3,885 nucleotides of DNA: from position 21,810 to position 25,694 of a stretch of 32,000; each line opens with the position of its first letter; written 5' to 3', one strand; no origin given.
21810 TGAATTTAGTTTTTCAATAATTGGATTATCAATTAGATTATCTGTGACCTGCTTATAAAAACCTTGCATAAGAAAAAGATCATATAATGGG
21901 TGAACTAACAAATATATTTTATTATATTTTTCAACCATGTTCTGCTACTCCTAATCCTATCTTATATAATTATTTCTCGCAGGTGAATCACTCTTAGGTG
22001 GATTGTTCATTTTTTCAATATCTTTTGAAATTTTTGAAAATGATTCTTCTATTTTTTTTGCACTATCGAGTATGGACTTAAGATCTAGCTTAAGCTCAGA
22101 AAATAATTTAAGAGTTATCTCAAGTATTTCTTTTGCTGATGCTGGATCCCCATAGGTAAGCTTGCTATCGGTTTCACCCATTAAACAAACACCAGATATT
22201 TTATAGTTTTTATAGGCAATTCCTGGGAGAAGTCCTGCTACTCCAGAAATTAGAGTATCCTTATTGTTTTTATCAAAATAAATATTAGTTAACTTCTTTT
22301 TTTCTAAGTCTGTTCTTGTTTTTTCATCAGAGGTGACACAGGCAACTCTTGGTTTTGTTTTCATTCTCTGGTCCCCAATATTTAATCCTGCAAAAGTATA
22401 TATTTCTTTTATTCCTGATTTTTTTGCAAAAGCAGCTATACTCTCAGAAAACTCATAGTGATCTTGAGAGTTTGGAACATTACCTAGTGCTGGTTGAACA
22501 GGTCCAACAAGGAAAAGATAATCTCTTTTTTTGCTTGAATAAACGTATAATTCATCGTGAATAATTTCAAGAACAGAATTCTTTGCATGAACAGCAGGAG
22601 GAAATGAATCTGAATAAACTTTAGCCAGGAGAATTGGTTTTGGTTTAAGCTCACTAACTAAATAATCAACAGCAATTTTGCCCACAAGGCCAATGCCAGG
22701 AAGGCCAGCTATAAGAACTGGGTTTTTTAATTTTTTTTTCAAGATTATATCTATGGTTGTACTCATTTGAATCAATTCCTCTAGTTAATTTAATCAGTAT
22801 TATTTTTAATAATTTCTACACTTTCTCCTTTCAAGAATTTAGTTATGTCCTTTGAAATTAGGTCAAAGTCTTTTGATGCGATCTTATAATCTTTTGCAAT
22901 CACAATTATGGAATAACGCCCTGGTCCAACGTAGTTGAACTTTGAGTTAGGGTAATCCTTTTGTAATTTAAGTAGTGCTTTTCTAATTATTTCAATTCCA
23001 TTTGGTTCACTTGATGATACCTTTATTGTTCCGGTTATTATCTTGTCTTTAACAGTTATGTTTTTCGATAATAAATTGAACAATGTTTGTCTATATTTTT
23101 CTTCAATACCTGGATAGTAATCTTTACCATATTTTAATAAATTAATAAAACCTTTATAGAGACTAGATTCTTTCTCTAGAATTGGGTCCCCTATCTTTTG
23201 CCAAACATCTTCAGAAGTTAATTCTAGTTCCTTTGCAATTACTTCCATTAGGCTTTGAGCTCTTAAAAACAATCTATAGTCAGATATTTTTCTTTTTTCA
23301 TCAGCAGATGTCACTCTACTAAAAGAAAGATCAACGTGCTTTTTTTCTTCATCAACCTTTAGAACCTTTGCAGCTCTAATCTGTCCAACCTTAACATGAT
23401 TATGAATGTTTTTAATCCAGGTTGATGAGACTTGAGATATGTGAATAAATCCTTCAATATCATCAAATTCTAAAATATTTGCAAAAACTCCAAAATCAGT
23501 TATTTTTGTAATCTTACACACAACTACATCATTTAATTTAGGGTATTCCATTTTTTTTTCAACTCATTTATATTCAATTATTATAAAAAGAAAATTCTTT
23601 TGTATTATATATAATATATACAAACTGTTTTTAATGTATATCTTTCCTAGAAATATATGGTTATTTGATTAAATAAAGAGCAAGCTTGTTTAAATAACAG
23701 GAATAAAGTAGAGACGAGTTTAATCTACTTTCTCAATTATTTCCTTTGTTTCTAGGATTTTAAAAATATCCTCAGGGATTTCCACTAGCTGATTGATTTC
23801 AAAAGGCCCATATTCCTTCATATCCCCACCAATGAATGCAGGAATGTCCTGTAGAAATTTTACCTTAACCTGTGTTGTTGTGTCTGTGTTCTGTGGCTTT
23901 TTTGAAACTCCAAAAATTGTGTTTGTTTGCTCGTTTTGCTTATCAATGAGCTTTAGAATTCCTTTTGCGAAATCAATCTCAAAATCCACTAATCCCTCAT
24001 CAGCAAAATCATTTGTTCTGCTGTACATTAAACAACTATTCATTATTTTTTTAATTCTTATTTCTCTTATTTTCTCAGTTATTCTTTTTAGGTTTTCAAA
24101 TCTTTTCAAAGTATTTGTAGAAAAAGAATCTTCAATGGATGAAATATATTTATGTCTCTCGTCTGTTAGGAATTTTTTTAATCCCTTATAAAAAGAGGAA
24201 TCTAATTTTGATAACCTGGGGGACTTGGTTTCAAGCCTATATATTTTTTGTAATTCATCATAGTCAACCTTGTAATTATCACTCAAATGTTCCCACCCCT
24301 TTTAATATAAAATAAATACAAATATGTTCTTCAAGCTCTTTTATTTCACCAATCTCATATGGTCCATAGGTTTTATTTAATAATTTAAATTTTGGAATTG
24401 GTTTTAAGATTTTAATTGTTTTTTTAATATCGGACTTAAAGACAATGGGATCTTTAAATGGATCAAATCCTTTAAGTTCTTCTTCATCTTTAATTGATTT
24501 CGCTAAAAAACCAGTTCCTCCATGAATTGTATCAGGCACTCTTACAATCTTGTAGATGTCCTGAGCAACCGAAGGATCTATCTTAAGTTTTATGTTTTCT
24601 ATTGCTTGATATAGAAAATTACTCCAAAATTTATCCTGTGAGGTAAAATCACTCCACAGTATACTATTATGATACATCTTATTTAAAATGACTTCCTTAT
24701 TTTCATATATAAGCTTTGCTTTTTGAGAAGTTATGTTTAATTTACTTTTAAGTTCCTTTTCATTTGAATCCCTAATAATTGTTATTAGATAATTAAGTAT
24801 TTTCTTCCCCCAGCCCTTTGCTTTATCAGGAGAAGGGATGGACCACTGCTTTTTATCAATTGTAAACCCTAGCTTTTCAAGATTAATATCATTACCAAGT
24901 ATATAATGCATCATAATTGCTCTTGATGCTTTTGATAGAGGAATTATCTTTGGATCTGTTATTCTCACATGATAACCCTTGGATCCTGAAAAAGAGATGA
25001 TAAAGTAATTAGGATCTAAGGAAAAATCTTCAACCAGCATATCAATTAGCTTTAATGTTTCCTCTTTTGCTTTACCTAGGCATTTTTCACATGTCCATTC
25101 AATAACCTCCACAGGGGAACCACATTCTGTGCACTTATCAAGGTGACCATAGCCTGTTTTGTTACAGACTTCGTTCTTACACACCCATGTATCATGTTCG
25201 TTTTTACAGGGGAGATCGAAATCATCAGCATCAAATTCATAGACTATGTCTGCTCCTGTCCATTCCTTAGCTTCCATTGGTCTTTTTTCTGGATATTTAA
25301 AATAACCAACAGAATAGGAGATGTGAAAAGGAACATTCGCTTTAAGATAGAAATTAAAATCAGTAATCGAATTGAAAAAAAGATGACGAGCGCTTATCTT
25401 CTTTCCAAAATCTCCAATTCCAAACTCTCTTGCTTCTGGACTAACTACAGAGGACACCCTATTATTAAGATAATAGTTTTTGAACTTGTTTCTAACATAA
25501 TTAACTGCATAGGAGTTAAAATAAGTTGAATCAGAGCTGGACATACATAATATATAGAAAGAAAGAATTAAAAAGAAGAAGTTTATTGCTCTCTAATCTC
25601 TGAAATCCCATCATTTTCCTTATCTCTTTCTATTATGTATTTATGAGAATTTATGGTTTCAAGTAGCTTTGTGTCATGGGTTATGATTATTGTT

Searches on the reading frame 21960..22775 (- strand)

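Call 23: search_protein_families(library=pfam, proteins=[window:21960-22775:-], max_evalue=0.001)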
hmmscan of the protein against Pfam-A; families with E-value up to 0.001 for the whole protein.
window:21960-22775:- (272 aa): 1 family
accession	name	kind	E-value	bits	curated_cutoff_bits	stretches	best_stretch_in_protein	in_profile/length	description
PF09754.15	PAC2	-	9.2e-37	127.4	25.8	1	21-248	1-213/215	PAC2 family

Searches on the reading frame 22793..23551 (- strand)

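Call 23: search_protein_families(library=pfam, proteins=[window:22793-23551:-], max_evalue=0.001)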
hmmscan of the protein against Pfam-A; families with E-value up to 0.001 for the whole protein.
window:22793-23551:- (253 aa): 3 families
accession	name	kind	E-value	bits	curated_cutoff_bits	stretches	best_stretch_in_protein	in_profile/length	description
PF07541.17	EIF_2_alpha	-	3.4e-17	62.9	22.8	1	117-222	2-114/114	Eukaryotic translation initiation factor 2 alpha subunit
PF00575.29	S1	-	1.3e-14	54.7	22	1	4-76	2-72/74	S1 RNA binding domain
PF23459.1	S1_RRP5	-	0.00018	22.4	27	1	10-77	7-72/72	RRP5 S1 domain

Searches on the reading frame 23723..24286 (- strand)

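Call 23: search_protein_families(library=pfam, proteins=[window:23723-24286:-], max_evalue=0.001)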
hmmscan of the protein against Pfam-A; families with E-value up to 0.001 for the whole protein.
window:23723-24286:- (188 aa): 2 families
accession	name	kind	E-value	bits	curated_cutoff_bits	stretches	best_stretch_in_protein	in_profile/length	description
PF22090.1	Gins51_C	-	8.3e-14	51.6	27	1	140-187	1-48/48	Gins51, C-terminal domain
PF05916.17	Sld5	-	3.5e-05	24.4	22.3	1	9-115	4-95/102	GINS complex protein helical bundle domain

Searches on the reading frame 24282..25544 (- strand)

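Call 24: search_protein_families(library=pfam, proteins=[window:24282-25544:-], max_evalue=0.001)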
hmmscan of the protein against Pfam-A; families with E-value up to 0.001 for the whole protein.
window:24282-25544:- (421 aa): 1 family
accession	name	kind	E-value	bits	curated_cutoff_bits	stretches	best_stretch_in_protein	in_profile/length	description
PF01896.25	DNA_primase_S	-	1.2e-08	36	26.8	1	152-351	17-161/163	DNA primase small subunit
